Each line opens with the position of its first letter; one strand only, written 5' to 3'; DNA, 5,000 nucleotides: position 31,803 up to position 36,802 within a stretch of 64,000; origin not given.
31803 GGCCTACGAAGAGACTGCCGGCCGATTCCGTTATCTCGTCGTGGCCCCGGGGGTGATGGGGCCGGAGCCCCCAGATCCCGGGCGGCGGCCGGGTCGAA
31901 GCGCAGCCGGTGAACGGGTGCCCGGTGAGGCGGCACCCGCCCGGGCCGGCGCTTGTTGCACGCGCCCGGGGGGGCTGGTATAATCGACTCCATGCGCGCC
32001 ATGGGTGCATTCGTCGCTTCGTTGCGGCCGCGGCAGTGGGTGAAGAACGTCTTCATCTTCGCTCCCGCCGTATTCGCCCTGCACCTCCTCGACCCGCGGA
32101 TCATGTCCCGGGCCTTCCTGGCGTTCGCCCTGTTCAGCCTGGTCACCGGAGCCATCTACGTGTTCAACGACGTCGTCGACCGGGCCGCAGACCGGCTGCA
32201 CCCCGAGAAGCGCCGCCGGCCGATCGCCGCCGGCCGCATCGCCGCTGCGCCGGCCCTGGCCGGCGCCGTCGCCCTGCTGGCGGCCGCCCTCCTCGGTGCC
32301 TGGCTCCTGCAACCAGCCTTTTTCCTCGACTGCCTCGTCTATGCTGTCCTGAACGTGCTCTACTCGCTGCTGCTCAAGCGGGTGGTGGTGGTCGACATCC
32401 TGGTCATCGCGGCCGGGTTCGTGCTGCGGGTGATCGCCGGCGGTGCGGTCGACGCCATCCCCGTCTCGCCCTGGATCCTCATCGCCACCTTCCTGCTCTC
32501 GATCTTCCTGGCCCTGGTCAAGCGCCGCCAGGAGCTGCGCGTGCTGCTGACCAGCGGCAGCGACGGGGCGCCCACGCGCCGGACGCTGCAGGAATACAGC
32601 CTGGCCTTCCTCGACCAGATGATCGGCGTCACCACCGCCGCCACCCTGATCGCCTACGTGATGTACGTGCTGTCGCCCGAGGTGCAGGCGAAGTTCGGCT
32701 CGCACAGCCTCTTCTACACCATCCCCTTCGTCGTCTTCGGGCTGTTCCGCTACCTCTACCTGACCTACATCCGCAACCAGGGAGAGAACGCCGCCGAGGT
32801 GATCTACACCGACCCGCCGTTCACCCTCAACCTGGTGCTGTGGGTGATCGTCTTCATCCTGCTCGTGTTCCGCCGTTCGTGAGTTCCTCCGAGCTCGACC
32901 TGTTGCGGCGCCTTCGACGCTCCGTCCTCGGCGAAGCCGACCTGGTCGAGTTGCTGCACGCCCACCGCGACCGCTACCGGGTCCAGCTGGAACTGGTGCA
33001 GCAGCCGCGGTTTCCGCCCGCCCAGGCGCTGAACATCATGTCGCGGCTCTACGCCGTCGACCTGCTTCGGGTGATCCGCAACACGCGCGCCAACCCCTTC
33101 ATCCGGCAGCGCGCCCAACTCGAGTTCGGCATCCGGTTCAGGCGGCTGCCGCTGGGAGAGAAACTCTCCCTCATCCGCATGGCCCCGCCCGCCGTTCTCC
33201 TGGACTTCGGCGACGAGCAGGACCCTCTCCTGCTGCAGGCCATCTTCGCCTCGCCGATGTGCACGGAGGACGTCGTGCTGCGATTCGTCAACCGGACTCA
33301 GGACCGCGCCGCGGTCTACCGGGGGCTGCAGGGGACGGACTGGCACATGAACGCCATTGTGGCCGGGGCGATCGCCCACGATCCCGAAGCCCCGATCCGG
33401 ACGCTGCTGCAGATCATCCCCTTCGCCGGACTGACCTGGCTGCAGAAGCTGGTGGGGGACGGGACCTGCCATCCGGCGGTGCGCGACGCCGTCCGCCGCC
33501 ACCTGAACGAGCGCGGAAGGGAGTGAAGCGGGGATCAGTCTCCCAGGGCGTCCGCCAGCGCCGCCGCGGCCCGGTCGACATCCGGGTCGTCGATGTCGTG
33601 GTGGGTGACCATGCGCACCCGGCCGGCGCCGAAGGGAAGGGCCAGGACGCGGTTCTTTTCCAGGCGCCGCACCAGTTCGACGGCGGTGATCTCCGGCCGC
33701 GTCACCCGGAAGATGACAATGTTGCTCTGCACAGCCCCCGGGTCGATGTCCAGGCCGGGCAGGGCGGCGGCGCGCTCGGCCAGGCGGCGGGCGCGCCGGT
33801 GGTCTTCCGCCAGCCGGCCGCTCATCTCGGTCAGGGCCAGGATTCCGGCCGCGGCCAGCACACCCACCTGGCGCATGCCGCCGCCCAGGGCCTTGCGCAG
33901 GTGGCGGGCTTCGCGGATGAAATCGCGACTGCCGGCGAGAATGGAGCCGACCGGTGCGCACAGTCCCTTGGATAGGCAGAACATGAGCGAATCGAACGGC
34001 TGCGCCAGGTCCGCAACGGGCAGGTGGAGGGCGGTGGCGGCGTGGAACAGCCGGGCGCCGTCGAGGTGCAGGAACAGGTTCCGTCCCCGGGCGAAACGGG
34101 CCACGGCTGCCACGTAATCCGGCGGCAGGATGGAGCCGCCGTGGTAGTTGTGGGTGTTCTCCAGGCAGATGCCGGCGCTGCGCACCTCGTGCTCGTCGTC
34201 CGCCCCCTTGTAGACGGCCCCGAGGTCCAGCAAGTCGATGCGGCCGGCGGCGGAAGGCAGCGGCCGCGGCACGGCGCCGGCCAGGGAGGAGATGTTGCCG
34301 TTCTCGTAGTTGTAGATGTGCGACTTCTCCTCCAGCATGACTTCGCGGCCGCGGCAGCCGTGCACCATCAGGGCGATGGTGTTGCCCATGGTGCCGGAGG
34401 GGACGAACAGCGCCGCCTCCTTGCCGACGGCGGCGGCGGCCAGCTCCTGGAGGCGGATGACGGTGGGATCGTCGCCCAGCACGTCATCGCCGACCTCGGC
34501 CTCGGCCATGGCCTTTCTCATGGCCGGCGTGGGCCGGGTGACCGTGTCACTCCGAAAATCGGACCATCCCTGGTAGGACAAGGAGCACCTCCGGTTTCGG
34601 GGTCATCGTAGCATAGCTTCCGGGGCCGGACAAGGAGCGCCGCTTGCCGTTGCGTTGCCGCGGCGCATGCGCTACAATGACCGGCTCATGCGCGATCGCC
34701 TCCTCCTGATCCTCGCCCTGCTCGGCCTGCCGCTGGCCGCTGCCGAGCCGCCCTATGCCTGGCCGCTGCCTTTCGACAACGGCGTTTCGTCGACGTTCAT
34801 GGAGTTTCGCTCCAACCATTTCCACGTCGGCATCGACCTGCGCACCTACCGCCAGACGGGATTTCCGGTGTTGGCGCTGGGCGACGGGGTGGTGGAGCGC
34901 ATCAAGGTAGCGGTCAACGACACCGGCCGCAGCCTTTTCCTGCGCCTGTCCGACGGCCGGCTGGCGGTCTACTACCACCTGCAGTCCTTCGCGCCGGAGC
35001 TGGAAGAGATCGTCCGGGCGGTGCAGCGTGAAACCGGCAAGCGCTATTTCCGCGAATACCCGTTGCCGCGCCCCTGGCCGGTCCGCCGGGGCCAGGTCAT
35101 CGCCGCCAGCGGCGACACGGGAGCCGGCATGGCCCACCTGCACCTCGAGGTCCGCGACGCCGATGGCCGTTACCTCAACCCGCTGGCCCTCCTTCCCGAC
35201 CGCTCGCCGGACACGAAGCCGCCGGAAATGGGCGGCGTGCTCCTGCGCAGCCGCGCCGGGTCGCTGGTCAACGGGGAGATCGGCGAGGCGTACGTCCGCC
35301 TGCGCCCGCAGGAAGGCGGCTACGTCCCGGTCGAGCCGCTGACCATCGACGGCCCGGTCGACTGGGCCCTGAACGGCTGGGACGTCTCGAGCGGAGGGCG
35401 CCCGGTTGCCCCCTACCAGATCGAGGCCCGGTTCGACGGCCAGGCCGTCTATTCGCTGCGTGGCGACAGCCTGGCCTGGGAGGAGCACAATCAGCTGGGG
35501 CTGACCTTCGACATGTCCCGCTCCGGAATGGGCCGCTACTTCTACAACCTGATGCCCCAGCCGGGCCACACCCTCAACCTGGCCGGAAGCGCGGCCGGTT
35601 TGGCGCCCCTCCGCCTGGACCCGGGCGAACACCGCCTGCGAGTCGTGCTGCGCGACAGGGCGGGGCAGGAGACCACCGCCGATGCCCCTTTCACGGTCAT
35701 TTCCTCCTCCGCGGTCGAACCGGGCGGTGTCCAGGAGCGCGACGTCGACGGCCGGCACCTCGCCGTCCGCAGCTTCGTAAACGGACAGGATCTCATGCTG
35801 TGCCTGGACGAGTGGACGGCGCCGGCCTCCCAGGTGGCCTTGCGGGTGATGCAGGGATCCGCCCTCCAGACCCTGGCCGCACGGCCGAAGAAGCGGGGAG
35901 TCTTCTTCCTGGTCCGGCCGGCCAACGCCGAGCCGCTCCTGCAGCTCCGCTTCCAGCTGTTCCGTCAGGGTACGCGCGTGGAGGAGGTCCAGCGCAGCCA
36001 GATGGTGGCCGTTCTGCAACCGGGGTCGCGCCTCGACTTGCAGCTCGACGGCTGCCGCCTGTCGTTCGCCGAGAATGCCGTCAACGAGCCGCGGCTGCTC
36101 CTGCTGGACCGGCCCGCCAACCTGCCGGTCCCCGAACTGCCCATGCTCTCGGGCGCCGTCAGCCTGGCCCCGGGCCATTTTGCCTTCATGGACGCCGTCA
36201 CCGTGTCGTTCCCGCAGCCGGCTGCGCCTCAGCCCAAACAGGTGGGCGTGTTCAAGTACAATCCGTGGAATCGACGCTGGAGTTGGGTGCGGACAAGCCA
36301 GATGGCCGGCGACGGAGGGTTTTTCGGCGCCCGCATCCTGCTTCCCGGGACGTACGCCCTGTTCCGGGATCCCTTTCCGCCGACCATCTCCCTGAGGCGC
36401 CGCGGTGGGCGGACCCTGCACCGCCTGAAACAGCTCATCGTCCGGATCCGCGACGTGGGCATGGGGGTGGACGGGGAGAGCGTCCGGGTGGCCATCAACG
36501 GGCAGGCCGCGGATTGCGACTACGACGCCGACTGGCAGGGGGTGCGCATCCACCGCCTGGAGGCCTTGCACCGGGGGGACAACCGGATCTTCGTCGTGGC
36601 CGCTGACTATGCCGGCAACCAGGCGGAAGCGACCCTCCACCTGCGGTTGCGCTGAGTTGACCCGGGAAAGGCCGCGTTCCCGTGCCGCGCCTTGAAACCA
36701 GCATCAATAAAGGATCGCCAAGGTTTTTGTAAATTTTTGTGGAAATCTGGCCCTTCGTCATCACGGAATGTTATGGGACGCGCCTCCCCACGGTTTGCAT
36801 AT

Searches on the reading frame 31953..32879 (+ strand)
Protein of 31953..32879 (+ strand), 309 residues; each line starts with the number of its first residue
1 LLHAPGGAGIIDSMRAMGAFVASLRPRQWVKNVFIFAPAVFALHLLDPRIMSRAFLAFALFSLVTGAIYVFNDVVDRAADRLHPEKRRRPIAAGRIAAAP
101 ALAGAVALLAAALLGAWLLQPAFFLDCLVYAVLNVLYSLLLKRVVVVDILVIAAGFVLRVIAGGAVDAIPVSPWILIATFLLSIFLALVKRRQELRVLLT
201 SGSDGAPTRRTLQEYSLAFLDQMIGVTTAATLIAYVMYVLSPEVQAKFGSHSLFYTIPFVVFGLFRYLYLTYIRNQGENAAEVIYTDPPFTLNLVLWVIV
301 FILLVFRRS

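Call 45: search_protein_families(library=pfam, proteins=[window:31953-32879:+], max_evalue=0.00001)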
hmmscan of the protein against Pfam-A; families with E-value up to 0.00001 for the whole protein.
window:31953-32879:+ (309 aa): 1 family
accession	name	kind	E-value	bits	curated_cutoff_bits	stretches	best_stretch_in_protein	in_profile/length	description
PF01040.23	UbiA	-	1.2e-22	80.8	34.2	1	44-281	15-242/250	UbiA prenyltransferase family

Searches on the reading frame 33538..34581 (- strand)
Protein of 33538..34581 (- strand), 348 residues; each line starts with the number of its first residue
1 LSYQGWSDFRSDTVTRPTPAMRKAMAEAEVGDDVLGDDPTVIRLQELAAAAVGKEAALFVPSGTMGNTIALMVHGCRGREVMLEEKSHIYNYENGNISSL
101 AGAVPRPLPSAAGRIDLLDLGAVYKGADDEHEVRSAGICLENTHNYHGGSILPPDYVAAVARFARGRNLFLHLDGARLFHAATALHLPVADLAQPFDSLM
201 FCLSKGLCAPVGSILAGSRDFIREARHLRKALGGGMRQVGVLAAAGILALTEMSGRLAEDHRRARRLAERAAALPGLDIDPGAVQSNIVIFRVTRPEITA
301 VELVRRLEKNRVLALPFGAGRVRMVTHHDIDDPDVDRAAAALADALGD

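Call 45: search_protein_families(library=pfam, proteins=[window:33538-34581:-], max_evalue=0.00001)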
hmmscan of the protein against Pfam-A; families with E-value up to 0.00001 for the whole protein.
window:33538-34581:- (348 aa): 2 families
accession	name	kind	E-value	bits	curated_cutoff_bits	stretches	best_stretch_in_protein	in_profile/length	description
PF01212.27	Beta_elim_lyase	-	8.2e-102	340.8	27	1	8-292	1-286/288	Beta-eliminating lyase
PF00155.27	Aminotran_1_2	-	3.7e-09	36.7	19.7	1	11-341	13-360/361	Aminotransferase class I and II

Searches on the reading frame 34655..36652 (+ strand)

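Call 45: search_protein_families(library=pfam, proteins=[window:34655-36652:+], max_evalue=0.00001)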
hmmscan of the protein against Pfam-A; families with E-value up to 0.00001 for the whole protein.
window:34655-36652:+ (666 aa): 1 family
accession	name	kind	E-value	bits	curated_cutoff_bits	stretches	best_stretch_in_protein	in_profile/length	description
PF01551.29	Peptidase_M23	-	4.5e-11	43.2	28.7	0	56-121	2-64/96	Peptidase family M23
